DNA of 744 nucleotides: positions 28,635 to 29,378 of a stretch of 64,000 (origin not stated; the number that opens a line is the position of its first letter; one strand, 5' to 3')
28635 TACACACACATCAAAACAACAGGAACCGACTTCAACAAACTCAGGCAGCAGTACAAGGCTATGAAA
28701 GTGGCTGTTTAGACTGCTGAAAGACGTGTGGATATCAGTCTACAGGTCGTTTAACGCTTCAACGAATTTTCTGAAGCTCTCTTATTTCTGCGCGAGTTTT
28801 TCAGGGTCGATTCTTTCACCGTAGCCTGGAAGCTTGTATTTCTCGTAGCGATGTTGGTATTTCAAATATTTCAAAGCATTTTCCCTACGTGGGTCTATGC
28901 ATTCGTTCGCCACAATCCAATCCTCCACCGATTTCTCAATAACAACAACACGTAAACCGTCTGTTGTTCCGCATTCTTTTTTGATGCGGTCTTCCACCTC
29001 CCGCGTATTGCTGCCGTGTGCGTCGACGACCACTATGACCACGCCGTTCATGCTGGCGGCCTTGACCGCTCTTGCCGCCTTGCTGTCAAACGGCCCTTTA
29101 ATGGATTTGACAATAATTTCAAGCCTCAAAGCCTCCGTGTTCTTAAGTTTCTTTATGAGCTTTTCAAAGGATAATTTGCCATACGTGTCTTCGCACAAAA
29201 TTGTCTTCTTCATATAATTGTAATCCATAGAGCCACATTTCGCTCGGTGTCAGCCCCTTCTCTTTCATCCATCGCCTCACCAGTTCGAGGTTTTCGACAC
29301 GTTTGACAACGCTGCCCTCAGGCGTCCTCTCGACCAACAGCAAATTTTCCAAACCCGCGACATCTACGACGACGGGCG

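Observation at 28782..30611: Decayed ATPase + Toprim-like two-gene defence-type module (RloA/RloB- or OLD-like)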

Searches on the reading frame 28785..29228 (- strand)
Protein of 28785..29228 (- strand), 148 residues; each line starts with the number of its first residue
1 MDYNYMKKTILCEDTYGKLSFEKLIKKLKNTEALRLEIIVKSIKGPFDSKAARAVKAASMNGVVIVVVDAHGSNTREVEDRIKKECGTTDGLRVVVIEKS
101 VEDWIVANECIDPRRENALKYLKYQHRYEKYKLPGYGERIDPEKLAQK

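Call 6: search_protein_families(library=pfam, max_evalue=1, proteins=[window:28785-29228:-])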
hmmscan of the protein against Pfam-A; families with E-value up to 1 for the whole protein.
seq(148 aa): 2 families
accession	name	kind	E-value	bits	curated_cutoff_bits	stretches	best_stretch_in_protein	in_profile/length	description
PF10864.13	DUF2663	-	0.03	15.1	25.2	0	55-126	51-120/127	Protein of unknown function (DUF2663)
PF16349.10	DUF4978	-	0.072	13.2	29.3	1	25-96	13-84/172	Domain of unknown function (DUF4978)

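Call 7: search_protein_families(library=padloc, max_evalue=1, proteins=[window:28785-29228:-])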
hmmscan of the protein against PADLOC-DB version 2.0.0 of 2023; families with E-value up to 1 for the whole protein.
seq(148 aa): 3 families
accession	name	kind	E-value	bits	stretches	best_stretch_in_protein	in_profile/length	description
PDLC04136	mad4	-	0.00036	19.3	1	7-105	6-110/110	mads_4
PDLC04197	HEC-01B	-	0.0028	15.4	1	20-109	15-100/192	-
PDLC04196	HEC-01B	-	0.028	12.4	1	54-108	60-117/197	-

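Call 10: find_homologous_proteins(query=window:28785-29228:-, max_evalue=0.01)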
Query seq(148 aa) (148 aa): 4 proteins with E <= 0.01 among 76 candidates.
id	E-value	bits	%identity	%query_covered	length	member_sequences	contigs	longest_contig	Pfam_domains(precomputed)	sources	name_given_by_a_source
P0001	2.5e-87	308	100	97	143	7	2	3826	-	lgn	-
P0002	8.5e-57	209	68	97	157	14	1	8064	-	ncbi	ncbi:MAG: hypothetical protein QXS12_01255 [Candidatus Caldarchaeum sp.]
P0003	7.6e-27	112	96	38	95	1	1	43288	-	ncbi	ncbi:MAG: hypothetical protein QXF45_05700, partial [Candidatus Caldarchaeum sp.]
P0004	5.6e-24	103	49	94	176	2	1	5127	-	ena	-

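Call 11: find_encoding_contigs(protein=window:28785-29228:-, flank=8000)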
Protein seq(148 aa) (148 aa): no gene with exactly this product is on record in the collection.

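Call 12: find_encoding_contigs(protein=P0002, flank=8000)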
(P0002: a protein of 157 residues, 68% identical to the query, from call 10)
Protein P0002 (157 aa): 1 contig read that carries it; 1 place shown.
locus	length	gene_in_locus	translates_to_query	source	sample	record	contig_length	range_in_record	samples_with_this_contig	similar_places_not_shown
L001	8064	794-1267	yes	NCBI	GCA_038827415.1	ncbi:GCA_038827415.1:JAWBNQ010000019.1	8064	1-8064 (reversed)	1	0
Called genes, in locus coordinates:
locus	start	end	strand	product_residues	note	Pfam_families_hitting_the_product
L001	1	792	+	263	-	PF13304:AAA_21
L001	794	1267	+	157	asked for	-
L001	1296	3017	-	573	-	PF04055:Radical_SAM (weak)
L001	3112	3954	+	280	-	-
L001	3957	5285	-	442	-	PF22230:Csx1_CARF, PF09455:Csx1_HEPN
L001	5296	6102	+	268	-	PF09623:Cas_NE0113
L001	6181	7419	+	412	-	PF00483:NTP_transferase, PF12804:NTP_transf_3 (faint), PF25084:LbH_EIF2B, PF24894:Hexapep_GlmU (weak), PF25087:GMPPB_C, PF25247:LbH_GLGC (faint)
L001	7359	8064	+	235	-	PF02922:CBM_48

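Call 13: find_encoding_contigs(protein=P0004, flank=8000)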
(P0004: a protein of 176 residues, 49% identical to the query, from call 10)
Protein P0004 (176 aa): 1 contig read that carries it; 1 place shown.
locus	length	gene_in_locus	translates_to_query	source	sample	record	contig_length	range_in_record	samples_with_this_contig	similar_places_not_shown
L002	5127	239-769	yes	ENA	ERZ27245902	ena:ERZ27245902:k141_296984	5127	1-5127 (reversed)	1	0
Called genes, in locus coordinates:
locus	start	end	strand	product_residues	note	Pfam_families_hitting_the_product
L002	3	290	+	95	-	?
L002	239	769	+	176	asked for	-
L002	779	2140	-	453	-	PF00224:PK, PF02887:PK_C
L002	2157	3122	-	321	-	PF02737:3HCDH_N, PF00725:3HCDH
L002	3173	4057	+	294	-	PF00296:Bac_luciferase (weak)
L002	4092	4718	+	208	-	PF00694:Aconitase_C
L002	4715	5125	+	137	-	?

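Call 14: find_encoding_contigs(protein=P0001, flank=8000)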
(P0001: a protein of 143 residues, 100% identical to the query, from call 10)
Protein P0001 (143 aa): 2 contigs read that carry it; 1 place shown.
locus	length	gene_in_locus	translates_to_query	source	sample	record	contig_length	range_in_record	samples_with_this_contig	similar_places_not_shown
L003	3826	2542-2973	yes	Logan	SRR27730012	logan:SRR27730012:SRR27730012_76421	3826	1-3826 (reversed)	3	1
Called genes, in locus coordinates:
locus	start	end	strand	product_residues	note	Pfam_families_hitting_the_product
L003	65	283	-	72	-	-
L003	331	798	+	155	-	-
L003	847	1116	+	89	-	-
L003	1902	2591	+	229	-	PF13304:AAA_21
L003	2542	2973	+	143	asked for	-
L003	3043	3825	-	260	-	?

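Call 15: find_encoding_contigs(protein=P0003, flank=8000)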
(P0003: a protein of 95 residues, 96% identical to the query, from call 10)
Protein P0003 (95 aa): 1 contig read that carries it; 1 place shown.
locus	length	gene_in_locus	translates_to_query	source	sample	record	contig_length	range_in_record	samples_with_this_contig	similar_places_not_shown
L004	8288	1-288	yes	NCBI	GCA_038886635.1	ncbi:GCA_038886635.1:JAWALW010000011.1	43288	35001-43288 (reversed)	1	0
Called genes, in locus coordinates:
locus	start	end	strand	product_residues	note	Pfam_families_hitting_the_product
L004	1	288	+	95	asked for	?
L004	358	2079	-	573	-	PF04055:Radical_SAM (weak)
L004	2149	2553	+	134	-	PF04024:PspC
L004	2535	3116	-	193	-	-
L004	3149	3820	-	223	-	PF03070:TENA_THI-4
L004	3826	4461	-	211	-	PF03070:TENA_THI-4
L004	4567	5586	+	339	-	PF03447:NAD_binding_3, PF00742:Homoserine_dh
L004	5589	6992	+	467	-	PF00696:AA_kinase, PF13740:ACT_6 (faint), PF13840:ACT_7, PF22468:ACT_9, PF01842:ACT (weak), PF13840:ACT_7, PF01842:ACT, PF22468:ACT_9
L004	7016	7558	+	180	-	-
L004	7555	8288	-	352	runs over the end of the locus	PF08240:ADH_N, PF16912:Glu_dehyd_C, PF00107:ADH_zinc_N, PF13602:ADH_zinc_N_2 (weak)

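Call 33: predict_structure(alignment_id=A1)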
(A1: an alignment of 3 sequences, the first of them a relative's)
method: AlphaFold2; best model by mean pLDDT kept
length: 157 residues; sequences in the alignment: 3
mean_pLDDT: 72.8   pTM: 0.74
mean pLDDT of the five models: 72.8, 70.1, 54.8, 46.1, 45.9
residues with pLDDT >= 90: 2; 70-90: 99; 50-70: 54; < 50: 2
segments of 3 or more residues with pLDDT < 50: none
pLDDT, mean of each block of 10 residues (from residue 1): 78 83 88 78 55 63 74 77 72 72 59 58 59 80 87 85
secondary structure, 60 per line:
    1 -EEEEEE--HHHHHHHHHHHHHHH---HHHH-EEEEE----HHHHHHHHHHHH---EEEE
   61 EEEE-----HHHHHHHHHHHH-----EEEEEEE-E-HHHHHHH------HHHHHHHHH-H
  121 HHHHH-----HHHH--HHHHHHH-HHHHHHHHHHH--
elements in order: E2-7 H10-24 H28-31 E33-37 H42-53 E57-64 H70-81 E87-93 H97-103 H110-118 H120-125 H131-134 H137-143 H145-155

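Call 34: search_protein_representatives(alignment_id=A1)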
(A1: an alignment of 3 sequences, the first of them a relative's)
Query: 3 sequences, 157 profile positions. Proteins with E-value up to 0.001 (for the whole library): 156; up to 1e-10: 61; up to 1e-30: 3. The best 150 are listed.
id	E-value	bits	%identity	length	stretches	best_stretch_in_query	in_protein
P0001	7.0e-78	276.2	-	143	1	1-143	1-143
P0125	5.0e-59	215.0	-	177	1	5-157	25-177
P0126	4.5e-37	143.7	-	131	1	5-118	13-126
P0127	7.1e-28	113.8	-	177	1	5-155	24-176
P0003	2.6e-26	108.7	-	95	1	85-143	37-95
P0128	5.9e-24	101.0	-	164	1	4-154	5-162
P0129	1.3e-21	93.4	-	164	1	5-155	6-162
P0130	2.0e-21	92.8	-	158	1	5-154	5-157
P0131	3.1e-20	88.9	-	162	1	1-154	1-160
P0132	6.1e-20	88.0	-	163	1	3-155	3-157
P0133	1.3e-19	86.9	-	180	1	4-154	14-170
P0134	1.8e-18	83.2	-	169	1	5-154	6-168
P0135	1.3e-17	80.4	-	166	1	4-152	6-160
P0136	3.7e-17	78.9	-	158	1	3-155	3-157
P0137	1.3e-16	77.2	-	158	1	5-154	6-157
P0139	1.8e-16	76.7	-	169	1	4-157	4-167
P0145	9.5e-16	74.4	-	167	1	5-155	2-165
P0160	3.4e-13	66.1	-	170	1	5-157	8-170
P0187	2.2e-10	56.9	-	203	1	5-154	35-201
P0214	1.2e-08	51.3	-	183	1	3-155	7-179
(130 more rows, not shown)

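Call 36: search_protein_families(library=pfam, alignment_id=A3, max_evalue=0.1)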
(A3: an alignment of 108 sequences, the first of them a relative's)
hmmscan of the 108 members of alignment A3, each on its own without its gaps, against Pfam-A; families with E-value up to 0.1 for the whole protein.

A. member 1, P0002 (157 aa): 2 families
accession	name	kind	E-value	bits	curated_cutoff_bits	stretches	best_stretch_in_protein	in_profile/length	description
PF03698.18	UPF0180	-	0.022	15.4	25.4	1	59-79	56-76/77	Uncharacterised protein family (UPF0180)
PF13621.12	Cupin_8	-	0.078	13.3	27.4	0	90-156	16-90/252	Cupin-like domain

B. families by the number of members that match (of 108 scanned): 56 families (the first 25 are shown)
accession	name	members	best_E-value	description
PF14103.11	DUF4276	34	1.4e-07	Domain of unknown function (DUF4276)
PF13707.11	RloB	15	1.2e-08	RloB-like protein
PF01751.28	Toprim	2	0.0024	Toprim domain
PF11536.14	DUF3226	2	0.0066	Protein of unknown function (DUF3226)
PF14792.12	DNA_pol_B_palm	1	0.0002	DNA polymerase beta palm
PF01094.35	ANF_receptor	1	0.0014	Receptor family ligand binding region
PF00535.33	Glycos_transf_2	1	0.0015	Glycosyl transferase family 2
PF13614.12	AAA_31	1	0.0024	AAA domain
PF00543.27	P-II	1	0.0026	Nitrogen regulatory protein P-II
PF11537.13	NitrOD5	1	0.0058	Nitrosopumilus output domain 5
PF02373.28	JmjC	1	0.0064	JmjC domain, hydroxylase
PF21483.2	CdiA_helical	1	0.0078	Toxin CdiA-like, helical domain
PF06009.19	Laminin_II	1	0.013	Laminin Domain II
PF01012.27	ETF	1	0.015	Electron transfer flavoprotein domain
PF24950.1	Fn3_Dep-1_6th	1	0.017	Dep-1 sixth Fn3-like domain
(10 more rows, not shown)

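Call 37: search_protein_families(library=padloc, alignment_id=A3, max_evalue=0.01)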
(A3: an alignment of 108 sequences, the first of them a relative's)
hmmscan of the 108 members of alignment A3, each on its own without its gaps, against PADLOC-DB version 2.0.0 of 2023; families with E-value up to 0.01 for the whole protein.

A. member 1, P0002 (157 aa): 3 families
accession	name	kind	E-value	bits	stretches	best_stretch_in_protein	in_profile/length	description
PDLC04196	HEC-01B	-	0.0014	16.6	0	47-102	58-116/197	-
PDLC04197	HEC-01B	-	0.0017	16.1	1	21-103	17-99/192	-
PDLC04194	HEC-01B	-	0.0062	14.3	1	4-103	7-104/204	-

B. families by the number of members that match (of 108 scanned): 33 families (the first 25 are shown)
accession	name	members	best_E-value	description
PDLC04136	mad4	39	1.5e-08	mads_4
PDLC04196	HEC-01B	29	5.3e-06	-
PDLC04194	HEC-01B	9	9.9e-07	-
PDLC04205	HEC-01B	9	1.5e-05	-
PDLC02338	AbiLii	7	0.00098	AbiLii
PDLC02914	ATPase-Toprim_I-B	6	2.8e-07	-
PDLC04200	HEC-01B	6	0.0001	-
PDLC04143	HEC-01A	5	2e-06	-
PDLC04202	HEC-01B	5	0.00044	-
PDLC04210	HEC-01B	5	0.0015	-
PDLC04206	HEC-01B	4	0.0019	-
PDLC04149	HEC-04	3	0.00028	-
PDLC04620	PDC-M38B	3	0.0044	-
PDLC04193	HEC-01B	2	1.4e-05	-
PDLC04618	PDC-M38B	2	4e-05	-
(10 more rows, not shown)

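Call 39: search_solved_structures(query=A3, max_evalue=10, show_alignments=2)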
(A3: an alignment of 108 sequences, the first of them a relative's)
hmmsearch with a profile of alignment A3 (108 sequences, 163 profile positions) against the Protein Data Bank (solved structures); distinct sequences matched with E-value up to 10: 6.
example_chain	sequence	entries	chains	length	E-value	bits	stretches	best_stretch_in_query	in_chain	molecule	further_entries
6f63_A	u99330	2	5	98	0.14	15.2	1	18-87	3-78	Synaptonemal complex protein 1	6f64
3d3q_A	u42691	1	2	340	0.21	14.6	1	114-160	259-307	tRNA delta(2)-isopentenylpyrophosphate transferase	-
5np6_C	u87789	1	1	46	0.25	14.4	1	36-72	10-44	DNA topoisomerase small subunit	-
3h60_A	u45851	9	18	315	0.43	13.6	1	15-73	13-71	Serine/threonine-protein phosphatase 5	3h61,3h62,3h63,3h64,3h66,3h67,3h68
1s95_A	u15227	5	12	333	0.46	13.5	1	15-73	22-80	Serine/threonine protein phosphatase 5 | Serine/threonine-protein phosphatase 5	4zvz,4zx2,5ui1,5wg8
5hpe_A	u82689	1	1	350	0.51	13.4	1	15-73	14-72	Serine/threonine-protein phosphatase 5,Hsp90 co-chaperone Cdc37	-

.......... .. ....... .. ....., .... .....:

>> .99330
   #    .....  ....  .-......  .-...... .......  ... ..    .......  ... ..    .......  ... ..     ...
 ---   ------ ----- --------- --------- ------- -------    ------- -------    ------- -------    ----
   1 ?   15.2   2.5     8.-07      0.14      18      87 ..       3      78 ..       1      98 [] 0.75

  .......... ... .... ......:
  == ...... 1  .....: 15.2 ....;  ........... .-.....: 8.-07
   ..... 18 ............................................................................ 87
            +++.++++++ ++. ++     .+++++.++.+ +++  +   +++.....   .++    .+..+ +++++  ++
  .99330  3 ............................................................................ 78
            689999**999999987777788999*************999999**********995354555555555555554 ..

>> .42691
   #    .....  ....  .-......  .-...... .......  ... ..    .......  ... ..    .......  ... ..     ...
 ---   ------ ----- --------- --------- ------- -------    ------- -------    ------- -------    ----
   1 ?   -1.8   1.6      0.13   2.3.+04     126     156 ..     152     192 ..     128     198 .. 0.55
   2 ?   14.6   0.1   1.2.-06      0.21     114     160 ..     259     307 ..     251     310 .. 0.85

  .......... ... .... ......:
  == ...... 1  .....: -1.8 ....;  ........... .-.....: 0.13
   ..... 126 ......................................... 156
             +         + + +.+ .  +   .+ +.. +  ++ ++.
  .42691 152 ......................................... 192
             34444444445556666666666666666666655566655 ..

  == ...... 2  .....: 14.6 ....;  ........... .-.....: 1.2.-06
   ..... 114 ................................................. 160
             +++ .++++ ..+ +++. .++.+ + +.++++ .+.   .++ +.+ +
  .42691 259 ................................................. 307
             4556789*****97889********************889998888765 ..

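Call 45: predict_structure(alignment_id=A3)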
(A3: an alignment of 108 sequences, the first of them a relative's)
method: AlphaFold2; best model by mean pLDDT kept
length: 157 residues; sequences in the alignment: 108
mean_pLDDT: 96.0   pTM: 0.90
mean pLDDT of the five models: 96.0, 95.7, 95.7, 95.1, 95.1
residues with pLDDT >= 90: 150; 70-90: 7; 50-70: 0; < 50: 0
segments of 3 or more residues with pLDDT < 50: none
pLDDT, mean of each block of 10 residues (from residue 1): 96 98 96 96 96 95 95 96 92 97 93 97 98 98 97 96
secondary structure, 60 per line:
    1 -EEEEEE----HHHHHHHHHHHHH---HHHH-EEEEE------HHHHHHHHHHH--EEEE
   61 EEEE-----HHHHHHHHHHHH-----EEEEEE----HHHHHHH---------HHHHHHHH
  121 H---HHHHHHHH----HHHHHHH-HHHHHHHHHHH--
elements in order: E2-7 H12-24 H28-31 E33-37 H44-54 E57-64 H70-81 E87-92 H97-103 H113-121 H125-132 H137-143 H145-155

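Call 48: fold_search(model_id=the predicted structure, library=pdb)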
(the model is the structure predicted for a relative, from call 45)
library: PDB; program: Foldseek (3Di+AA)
matches with E <= 10: 1277; with E <= 0.001: 4
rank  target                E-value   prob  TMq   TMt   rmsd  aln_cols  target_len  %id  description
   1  6njx                  9.9e-05  1.00  0.46  0.37  10.5       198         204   14  C-terminal region of the Xanthomonas campestris pv. campestris OLD protein phased with mercury (released 2019-08-07)
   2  6njw                  2.2e-04  1.00  0.44  0.35  11.6       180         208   14  C-terminal region of the Xanthomonas campestris pv. campestris OLD protein phased with platinum (released 2019-08-07)
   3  6njv                  3.2e-04  1.00  0.50  0.40   9.8       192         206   13  C-terminal region of the Xanthomonas campestris pv. campestris OLD protein phased with iodine (released 2019-08-07)
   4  6nk8_A                5.2e-04  1.00  0.50  0.41   9.8       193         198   15  C-terminal region of the Burkholderia pseudomallei OLD protein (released 2019-08-07)
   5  6nk8_B                3.7e-03  0.99  0.49  0.39   9.6       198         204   16  C-terminal region of the Burkholderia pseudomallei OLD protein (released 2019-08-07)
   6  8jq9_A                7.8e-03  0.99  0.55  0.23   7.3       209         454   10  Structure of Gabija GajA (released 2024-02-28)
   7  9yl5_B                9.9e-03  0.97  0.42  0.43   7.4       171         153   13  Crystal Structure of 6,7-dimethyl-8-ribityllumazine synthase from Bordetella pertussis in complex with 5-amino-6-(D-ri (released 2025-10-22)
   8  6p74                  1.1e-02  0.99  0.53  0.19   6.6       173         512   14  OLD nuclease from Thermus Scotoductus (released 2020-01-29)
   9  9yl5_E                1.3e-02  0.96  0.42  0.43   7.7       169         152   14  Crystal Structure of 6,7-dimethyl-8-ribityllumazine synthase from Bordetella pertussis in complex with 5-amino-6-(D-ri (released 2025-10-22)
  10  9yl5_A                2.2e-02  0.93  0.42  0.42   7.3       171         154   13  Crystal Structure of 6,7-dimethyl-8-ribityllumazine synthase from Bordetella pertussis in complex with 5-amino-6-(D-ri (released 2025-10-22)
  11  5kdd_B                2.3e-02  0.12  0.16  0.12  17.1       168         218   14  Apo-structure of humanised RadA-mutant humRadA22 (released 2016-10-19)
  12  9yl5_C                3.4e-02  0.90  0.42  0.43   7.7       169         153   14  Crystal Structure of 6,7-dimethyl-8-ribityllumazine synthase from Bordetella pertussis in complex with 5-amino-6-(D-ri (released 2025-10-22)
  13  4c7m_A                3.4e-02  0.75  0.35  0.40  11.1       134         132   11  The crystal structure of TcpB or BtpA TIR domain (released 2013-12-04)
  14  4b2p                  3.8e-02  0.13  0.17  0.14  16.7       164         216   16  RadA C-terminal ATPase domain from Pyrococcus furiosus bound to GTP (released 2013-07-24)
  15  4cuk_B                4.1e-02  0.51  0.31  0.18   9.0       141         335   10  Structure of Salmonella D-Lactate Dehydrogenase in complex with NADH (released 2015-05-27)
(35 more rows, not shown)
